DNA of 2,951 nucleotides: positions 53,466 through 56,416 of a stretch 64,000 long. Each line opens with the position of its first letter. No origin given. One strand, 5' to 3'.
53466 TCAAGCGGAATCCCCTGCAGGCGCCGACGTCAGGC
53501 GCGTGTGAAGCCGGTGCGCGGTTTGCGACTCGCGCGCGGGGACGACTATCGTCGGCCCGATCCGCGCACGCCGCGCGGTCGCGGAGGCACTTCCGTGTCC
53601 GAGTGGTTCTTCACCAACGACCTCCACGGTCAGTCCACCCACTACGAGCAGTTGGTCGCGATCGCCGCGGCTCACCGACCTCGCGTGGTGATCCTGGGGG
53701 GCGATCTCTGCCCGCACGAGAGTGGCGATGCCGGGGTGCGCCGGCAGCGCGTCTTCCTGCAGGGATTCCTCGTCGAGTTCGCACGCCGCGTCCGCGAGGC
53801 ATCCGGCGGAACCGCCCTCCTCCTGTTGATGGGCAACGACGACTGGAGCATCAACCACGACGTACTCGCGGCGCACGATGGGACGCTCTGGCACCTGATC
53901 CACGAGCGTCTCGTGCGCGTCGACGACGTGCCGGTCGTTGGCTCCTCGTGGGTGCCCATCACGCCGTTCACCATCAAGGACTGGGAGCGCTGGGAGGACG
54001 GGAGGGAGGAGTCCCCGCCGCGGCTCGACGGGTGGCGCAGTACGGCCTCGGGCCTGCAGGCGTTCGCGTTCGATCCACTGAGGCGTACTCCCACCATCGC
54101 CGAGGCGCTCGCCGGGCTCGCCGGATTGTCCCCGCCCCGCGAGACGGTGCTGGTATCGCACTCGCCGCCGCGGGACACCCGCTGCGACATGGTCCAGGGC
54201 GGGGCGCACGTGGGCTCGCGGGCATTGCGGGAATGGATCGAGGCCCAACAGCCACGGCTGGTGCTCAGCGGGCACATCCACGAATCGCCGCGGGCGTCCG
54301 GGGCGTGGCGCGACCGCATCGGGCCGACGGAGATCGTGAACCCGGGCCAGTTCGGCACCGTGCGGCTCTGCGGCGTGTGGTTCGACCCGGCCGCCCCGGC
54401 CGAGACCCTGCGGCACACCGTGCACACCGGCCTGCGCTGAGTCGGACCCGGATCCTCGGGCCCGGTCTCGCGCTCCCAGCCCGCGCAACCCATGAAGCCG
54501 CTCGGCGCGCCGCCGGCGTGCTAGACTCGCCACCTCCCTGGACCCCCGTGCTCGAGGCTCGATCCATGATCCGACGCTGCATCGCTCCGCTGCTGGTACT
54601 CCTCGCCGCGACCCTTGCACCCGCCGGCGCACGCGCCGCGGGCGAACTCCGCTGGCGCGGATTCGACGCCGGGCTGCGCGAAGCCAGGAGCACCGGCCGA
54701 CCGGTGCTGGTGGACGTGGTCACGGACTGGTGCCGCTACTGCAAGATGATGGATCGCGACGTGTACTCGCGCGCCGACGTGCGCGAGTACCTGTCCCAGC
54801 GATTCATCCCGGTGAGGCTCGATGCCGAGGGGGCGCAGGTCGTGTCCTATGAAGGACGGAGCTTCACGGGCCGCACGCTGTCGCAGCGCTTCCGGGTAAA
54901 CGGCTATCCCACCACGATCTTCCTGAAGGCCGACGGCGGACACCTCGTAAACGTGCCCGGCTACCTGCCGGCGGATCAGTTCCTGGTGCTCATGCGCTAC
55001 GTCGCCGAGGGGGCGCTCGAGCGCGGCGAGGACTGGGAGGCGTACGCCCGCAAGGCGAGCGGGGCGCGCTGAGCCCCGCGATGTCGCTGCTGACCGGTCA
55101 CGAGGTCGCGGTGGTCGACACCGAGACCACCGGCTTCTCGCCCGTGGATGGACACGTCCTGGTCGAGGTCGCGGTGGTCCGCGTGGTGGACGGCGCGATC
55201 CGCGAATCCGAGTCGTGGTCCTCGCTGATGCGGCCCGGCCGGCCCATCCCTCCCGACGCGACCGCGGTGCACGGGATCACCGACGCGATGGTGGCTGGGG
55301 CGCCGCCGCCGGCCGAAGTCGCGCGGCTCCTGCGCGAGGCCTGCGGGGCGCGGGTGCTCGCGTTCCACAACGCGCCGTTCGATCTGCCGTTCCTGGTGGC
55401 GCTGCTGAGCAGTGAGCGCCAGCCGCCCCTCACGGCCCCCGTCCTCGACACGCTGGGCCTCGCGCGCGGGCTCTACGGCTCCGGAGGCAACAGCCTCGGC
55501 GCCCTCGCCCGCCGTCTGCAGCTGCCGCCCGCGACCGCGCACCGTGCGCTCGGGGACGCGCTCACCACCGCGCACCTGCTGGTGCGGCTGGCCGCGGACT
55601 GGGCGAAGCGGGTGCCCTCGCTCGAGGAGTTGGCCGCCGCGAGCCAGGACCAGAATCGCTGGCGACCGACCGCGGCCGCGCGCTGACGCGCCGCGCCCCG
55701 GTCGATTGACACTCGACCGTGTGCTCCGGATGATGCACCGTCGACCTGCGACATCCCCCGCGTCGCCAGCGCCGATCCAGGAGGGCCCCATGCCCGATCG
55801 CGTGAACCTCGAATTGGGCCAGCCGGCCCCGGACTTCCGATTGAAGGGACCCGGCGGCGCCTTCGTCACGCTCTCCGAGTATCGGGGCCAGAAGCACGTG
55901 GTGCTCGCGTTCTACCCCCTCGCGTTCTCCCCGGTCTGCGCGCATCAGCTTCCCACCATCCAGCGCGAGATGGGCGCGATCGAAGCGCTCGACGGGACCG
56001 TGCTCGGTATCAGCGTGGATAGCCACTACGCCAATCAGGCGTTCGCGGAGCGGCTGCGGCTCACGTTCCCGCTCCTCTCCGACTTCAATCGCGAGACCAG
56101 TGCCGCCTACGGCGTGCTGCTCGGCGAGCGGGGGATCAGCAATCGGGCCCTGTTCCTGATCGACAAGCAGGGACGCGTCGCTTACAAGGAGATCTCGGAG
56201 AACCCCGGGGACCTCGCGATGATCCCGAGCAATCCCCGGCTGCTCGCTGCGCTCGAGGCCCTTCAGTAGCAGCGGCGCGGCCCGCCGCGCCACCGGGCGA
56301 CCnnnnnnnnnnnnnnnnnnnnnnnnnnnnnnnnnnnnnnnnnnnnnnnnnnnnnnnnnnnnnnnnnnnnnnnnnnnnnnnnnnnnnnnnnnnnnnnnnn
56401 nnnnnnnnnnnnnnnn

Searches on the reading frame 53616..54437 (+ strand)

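Call 34: search_protein_families(library=pfam, proteins=[window:53616-54437:+], max_evalue=0.01)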
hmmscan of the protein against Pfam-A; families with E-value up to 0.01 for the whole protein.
window:53616-54437:+ (274 aa): 3 families
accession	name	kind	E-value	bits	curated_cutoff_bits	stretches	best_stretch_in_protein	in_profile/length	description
PF00149.33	Metallophos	-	7e-08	33.6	21.5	1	1-223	7-190/191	Calcineurin-like phosphoesterase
PF14582.11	Metallophos_3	-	4.7e-06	26.6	28.2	1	174-247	173-240/259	Metallophosphoesterase, calcineurin superfamily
PF12850.12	Metallophos_2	-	0.0019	18.6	27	0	176-249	82-138/154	Calcineurin-like phosphoesterase superfamily domain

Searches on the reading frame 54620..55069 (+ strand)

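Call 34: search_protein_families(library=pfam, proteins=[window:54620-55069:+], max_evalue=0.01)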
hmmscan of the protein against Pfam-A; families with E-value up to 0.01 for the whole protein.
window:54620-55069:+ (150 aa): 4 families
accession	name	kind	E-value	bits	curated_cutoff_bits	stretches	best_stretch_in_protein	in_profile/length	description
PF13098.12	Thioredoxin_2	-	7.7e-16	58.8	27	1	22-122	1-101/104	Thioredoxin-like domain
PF13899.12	Thioredoxin_7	-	2.9e-15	56.6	27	1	13-104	3-83/83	Thioredoxin-like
PF03190.21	Thioredox_DsbH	-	5.1e-12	46.5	27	1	12-119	22-125/163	Protein of unknown function, DUF255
PF00085.26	Thioredoxin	-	1.6e-05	25.3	23.5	1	25-119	17-95/103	Thioredoxin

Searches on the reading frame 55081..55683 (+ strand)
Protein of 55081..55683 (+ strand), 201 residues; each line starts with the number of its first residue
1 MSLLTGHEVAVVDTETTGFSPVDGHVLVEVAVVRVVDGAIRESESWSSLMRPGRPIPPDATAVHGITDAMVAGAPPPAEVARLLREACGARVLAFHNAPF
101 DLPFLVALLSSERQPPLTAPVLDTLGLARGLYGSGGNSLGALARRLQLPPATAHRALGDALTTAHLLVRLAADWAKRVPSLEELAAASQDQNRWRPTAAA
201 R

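Call 34: search_protein_families(library=pfam, proteins=[window:55081-55683:+], max_evalue=0.01)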
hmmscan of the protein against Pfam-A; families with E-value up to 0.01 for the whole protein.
window:55081-55683:+ (201 aa): 3 families
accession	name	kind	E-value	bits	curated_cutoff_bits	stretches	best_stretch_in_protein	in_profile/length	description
PF00929.31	RNase_T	-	9.1e-28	98.3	24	1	11-166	2-163/164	Exonuclease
PF09339.16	HTH_IclR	-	0.0011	19.1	22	1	138-157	20-39/52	IclR helix-turn-helix domain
PF21762.3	DEDDh_C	-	0.0067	17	27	1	91-169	108-187/188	DNA polymerase III subunit epsilon-like, C-terminal domain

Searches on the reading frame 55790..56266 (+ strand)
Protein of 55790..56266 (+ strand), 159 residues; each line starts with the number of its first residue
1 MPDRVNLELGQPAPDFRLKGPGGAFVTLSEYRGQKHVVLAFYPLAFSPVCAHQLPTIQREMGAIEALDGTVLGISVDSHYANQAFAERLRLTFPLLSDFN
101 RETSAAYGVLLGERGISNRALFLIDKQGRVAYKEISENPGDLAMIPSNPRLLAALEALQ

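Call 34: search_protein_families(library=pfam, proteins=[window:55790-56266:+], max_evalue=0.01)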
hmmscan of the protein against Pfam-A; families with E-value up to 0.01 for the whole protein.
window:55790-56266:+ (159 aa): 2 families
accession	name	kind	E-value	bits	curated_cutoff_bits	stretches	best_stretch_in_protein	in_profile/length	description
PF00578.27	AhpC-TSA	-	2.5e-34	118.3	26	1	10-132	2-123/124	AhpC/TSA family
PF08534.16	Redoxin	-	4.3e-21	75.7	26.6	1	10-139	3-137/148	Redoxin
